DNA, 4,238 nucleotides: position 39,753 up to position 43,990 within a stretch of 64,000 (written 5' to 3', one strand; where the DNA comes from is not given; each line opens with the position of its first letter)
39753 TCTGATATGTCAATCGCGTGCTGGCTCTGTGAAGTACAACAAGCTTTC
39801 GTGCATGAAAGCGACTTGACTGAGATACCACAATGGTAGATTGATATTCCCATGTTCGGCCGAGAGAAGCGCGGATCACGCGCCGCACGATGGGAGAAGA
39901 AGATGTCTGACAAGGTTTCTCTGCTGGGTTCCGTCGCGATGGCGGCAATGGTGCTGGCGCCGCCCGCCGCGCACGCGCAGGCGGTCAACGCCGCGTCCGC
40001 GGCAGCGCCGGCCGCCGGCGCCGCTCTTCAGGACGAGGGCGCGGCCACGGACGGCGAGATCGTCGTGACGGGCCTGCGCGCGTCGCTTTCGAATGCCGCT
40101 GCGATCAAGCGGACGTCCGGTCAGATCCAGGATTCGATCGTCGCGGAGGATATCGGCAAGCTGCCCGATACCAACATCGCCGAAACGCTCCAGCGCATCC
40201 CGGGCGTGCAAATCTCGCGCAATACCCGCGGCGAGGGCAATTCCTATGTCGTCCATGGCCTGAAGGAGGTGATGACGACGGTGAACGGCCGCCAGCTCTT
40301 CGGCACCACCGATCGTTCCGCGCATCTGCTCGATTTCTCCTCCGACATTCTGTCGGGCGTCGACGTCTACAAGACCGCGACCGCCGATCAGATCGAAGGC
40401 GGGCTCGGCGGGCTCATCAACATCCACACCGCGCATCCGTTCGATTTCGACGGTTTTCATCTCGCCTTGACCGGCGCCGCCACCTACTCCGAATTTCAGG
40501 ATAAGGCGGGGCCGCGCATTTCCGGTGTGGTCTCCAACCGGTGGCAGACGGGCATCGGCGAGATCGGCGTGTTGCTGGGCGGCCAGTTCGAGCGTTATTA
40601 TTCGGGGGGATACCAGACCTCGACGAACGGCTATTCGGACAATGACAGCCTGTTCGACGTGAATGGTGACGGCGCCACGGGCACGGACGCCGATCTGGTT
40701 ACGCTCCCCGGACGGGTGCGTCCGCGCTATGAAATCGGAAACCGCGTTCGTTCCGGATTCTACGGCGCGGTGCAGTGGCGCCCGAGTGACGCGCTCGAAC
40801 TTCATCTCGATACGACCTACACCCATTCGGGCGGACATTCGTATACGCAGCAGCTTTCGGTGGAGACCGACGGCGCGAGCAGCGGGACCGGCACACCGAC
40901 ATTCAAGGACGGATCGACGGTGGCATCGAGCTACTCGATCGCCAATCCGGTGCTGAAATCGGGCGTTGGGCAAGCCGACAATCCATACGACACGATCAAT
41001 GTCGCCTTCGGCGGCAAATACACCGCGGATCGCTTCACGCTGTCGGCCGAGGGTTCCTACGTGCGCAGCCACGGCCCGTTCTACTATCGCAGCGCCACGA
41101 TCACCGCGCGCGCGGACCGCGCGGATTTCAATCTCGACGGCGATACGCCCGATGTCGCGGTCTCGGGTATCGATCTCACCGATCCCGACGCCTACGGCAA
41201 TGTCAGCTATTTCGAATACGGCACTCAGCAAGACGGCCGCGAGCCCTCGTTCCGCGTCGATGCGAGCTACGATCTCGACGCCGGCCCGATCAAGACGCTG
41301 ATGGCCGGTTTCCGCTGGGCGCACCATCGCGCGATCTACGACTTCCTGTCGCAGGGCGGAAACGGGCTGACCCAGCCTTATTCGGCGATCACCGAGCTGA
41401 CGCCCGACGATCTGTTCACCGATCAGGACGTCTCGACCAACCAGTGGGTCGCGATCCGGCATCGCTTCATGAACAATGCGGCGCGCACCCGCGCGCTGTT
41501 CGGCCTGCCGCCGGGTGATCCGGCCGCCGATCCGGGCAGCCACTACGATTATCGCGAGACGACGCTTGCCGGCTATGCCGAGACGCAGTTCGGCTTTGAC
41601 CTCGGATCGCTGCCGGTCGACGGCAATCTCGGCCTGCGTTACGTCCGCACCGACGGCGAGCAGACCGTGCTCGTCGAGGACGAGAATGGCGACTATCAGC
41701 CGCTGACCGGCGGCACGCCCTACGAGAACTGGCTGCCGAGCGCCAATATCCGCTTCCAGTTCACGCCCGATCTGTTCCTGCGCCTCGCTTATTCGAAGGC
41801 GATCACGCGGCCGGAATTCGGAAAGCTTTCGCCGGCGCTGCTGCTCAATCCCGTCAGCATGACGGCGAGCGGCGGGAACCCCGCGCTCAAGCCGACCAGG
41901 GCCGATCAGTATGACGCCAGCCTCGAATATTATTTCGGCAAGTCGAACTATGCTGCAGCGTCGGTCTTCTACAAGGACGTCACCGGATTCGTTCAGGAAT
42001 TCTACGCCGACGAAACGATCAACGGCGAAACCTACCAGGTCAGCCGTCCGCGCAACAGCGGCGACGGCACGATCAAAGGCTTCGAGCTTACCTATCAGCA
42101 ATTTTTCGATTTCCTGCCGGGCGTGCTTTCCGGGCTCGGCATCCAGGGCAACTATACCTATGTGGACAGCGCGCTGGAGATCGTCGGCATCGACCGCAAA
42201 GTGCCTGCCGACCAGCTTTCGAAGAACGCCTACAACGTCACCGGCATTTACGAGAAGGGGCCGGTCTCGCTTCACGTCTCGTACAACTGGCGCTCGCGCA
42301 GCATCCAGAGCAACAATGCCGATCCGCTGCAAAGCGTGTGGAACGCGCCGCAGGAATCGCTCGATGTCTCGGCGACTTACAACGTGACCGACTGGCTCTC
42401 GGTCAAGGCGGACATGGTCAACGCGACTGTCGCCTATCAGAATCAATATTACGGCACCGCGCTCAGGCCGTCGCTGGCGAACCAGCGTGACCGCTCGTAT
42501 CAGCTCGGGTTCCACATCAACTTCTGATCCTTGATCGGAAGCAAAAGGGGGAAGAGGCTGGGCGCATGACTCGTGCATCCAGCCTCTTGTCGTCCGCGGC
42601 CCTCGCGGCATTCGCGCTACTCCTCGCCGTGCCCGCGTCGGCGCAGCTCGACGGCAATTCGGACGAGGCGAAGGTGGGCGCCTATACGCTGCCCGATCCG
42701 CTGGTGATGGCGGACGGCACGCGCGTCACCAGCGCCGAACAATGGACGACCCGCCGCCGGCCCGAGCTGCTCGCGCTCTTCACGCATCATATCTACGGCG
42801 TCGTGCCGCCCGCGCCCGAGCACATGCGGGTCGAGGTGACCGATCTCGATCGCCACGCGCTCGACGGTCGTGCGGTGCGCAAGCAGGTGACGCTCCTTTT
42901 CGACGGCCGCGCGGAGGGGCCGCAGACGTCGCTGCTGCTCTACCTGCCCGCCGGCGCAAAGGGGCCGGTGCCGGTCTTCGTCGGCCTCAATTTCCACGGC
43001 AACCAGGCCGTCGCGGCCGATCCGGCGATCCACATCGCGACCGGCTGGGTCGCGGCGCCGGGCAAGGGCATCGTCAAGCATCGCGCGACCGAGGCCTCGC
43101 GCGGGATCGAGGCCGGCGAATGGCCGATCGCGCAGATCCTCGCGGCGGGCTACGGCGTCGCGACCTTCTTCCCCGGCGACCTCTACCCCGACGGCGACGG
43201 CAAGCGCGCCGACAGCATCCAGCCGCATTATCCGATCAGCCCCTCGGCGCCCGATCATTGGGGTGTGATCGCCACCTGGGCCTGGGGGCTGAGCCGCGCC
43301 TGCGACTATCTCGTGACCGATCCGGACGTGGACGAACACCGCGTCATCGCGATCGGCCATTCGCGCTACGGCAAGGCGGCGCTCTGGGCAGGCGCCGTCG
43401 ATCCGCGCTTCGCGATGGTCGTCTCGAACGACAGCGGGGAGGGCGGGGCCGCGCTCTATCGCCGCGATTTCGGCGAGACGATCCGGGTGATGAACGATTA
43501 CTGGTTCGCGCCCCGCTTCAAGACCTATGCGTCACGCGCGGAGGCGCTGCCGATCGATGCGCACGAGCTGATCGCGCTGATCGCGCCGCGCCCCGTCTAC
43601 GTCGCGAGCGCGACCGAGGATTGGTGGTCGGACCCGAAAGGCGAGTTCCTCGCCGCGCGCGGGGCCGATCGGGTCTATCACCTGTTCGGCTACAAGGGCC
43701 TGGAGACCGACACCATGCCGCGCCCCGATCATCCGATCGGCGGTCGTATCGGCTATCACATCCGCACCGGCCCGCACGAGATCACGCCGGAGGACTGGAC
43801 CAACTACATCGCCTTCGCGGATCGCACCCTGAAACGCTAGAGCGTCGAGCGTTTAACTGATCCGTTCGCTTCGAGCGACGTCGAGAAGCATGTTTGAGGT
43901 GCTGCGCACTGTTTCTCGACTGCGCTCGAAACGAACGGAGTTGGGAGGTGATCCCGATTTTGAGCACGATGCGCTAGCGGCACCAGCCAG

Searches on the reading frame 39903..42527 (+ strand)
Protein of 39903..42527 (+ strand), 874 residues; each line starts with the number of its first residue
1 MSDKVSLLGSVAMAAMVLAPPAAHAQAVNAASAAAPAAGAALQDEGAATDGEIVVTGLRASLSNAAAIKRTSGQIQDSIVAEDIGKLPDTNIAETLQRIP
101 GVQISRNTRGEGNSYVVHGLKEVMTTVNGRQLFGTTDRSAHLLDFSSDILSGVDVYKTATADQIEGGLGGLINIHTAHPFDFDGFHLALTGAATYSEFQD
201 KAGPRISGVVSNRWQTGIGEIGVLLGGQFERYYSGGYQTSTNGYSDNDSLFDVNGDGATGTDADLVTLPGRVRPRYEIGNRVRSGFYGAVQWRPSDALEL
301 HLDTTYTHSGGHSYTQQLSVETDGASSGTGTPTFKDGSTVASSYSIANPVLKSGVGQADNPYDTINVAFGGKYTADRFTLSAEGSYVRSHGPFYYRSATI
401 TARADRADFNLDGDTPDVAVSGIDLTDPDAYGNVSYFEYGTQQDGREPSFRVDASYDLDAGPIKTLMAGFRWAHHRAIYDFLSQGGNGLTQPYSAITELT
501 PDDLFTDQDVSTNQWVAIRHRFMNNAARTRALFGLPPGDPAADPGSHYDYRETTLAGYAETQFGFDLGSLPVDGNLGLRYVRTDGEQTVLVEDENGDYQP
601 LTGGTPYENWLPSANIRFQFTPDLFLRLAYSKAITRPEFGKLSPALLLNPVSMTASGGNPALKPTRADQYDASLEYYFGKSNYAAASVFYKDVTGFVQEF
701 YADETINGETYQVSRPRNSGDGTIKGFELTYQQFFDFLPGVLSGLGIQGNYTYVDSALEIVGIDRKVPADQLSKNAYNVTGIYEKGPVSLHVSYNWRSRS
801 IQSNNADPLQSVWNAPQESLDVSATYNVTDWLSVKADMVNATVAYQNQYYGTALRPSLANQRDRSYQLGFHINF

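Call 9: search_protein_families(library=pfam, proteins=[window:39903-42527:+], max_evalue=0.00001)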
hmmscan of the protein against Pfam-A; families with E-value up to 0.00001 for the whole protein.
window:39903-42527:+ (874 aa): 3 families
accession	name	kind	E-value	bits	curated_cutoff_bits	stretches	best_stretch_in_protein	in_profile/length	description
PF00593.30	TonB_dep_Rec_b-barrel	-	2.4e-39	136.9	27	1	405-836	20-431/436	TonB dependent receptor-like, beta-barrel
PF14905.12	OMP_b-brl_3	-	1.5e-20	74.1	27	1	538-804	96-342/408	Outer membrane protein beta-barrel family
PF07715.20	Plug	-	2.8e-14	54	23.9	1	70-170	3-106/107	TonB-dependent Receptor Plug Domain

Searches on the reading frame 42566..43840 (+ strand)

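Call 22: search_protein_families(library=pfam, proteins=[window:42566-43840:+], max_evalue=0.00001)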
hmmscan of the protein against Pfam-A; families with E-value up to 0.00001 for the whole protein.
window:42566-43840:+ (424 aa): 1 family
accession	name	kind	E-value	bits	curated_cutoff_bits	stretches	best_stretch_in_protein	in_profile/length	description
PF22244.2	GCE_fung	-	2.9e-32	112.8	27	1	221-375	67-231/231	Glucuronyl esterase, fungi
